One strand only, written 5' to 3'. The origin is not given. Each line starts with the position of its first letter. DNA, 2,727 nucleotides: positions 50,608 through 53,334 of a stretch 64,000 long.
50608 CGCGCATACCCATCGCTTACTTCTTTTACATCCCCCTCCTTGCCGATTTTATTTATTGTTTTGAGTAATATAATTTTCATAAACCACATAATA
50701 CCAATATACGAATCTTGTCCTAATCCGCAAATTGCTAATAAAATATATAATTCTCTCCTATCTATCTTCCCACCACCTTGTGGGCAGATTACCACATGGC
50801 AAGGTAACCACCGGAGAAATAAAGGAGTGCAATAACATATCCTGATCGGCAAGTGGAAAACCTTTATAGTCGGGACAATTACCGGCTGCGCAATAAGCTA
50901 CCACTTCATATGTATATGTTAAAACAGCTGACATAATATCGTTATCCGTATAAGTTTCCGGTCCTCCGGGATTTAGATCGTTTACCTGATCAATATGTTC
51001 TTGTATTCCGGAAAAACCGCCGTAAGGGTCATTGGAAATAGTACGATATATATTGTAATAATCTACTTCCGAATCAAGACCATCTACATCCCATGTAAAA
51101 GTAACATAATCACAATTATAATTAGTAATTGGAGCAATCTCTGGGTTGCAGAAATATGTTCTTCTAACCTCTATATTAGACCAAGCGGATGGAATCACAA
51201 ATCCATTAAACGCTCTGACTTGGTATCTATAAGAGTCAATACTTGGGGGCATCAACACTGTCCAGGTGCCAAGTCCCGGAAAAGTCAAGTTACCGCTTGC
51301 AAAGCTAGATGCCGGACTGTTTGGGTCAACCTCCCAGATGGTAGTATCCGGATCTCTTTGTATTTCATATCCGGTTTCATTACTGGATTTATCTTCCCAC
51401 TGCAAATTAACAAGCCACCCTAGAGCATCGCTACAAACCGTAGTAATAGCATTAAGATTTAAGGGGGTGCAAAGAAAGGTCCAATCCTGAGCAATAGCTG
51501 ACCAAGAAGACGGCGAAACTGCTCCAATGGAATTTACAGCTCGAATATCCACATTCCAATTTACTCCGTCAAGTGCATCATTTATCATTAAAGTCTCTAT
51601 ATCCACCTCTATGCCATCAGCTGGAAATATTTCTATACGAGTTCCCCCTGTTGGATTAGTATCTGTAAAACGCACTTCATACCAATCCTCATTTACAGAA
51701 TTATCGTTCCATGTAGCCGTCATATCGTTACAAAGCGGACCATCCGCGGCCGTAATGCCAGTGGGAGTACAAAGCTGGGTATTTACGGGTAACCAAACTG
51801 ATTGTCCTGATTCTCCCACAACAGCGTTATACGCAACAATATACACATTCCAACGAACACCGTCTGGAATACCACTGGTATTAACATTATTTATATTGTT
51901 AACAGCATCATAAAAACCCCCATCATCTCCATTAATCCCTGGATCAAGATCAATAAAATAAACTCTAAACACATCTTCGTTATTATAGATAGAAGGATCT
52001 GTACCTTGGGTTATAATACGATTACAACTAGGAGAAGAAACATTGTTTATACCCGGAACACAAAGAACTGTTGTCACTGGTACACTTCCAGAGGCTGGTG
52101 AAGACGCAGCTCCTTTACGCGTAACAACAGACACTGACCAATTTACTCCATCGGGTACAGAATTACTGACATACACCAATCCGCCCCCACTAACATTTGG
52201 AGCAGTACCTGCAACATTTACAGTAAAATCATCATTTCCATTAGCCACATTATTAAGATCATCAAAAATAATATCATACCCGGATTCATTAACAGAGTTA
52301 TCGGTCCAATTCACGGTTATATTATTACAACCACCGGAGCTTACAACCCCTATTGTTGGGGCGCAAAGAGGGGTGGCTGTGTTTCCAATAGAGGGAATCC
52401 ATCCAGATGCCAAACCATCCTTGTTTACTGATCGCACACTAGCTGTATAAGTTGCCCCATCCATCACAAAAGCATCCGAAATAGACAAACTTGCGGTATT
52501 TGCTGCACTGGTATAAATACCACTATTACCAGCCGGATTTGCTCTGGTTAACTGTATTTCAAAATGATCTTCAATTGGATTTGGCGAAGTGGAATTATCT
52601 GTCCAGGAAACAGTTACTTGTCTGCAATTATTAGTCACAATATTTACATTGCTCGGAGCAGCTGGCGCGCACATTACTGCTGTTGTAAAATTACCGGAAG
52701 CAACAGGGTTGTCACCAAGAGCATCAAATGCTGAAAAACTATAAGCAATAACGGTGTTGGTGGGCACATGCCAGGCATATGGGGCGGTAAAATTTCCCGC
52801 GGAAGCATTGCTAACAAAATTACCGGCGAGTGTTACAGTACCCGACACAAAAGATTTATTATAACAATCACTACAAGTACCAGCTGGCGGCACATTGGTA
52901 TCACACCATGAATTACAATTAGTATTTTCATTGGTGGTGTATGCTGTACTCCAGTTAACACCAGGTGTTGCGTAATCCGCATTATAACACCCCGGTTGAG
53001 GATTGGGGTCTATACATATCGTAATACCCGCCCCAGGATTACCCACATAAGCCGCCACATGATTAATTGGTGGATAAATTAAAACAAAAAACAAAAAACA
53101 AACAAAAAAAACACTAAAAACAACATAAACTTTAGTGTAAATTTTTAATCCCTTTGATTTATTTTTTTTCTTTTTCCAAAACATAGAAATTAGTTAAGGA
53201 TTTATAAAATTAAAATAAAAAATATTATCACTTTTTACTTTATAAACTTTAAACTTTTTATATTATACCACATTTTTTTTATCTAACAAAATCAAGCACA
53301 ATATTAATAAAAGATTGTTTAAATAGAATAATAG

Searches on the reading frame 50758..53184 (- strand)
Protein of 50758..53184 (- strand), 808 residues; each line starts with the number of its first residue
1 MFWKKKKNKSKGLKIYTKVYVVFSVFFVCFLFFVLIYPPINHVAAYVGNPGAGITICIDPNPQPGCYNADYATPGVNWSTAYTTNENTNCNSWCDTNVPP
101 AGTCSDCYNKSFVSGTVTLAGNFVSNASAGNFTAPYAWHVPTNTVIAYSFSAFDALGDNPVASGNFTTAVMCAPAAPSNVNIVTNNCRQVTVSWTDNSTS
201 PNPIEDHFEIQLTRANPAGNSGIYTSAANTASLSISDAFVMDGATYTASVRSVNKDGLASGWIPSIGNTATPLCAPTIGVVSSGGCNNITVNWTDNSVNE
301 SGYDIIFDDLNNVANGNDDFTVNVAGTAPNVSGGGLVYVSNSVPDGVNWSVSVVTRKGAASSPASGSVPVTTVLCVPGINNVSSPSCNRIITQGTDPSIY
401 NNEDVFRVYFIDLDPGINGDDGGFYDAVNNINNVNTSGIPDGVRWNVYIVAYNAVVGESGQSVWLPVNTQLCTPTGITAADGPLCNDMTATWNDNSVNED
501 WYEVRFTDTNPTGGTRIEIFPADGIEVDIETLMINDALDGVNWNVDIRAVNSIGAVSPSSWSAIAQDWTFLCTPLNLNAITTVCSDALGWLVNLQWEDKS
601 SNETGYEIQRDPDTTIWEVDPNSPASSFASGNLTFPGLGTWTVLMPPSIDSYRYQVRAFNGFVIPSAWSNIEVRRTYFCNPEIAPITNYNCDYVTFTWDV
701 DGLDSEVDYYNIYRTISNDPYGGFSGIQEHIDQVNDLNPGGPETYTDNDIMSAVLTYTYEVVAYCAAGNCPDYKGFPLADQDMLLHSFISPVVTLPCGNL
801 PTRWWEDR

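Call 40: search_protein_families(library=pfam, proteins=[window:50758-53184:-], max_evalue=0.01)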
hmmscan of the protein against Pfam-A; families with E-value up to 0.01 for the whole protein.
window:50758-53184:- (808 aa): 2 families
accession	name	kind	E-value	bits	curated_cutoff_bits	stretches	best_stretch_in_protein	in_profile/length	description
PF00041.27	fn3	-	1.3e-11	45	25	1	176-257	2-73/84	Fibronectin type III domain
PF19781.4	DUF6266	-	0.0089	16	23.4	0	176-232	105-160/198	Family of unknown function (DUF6266)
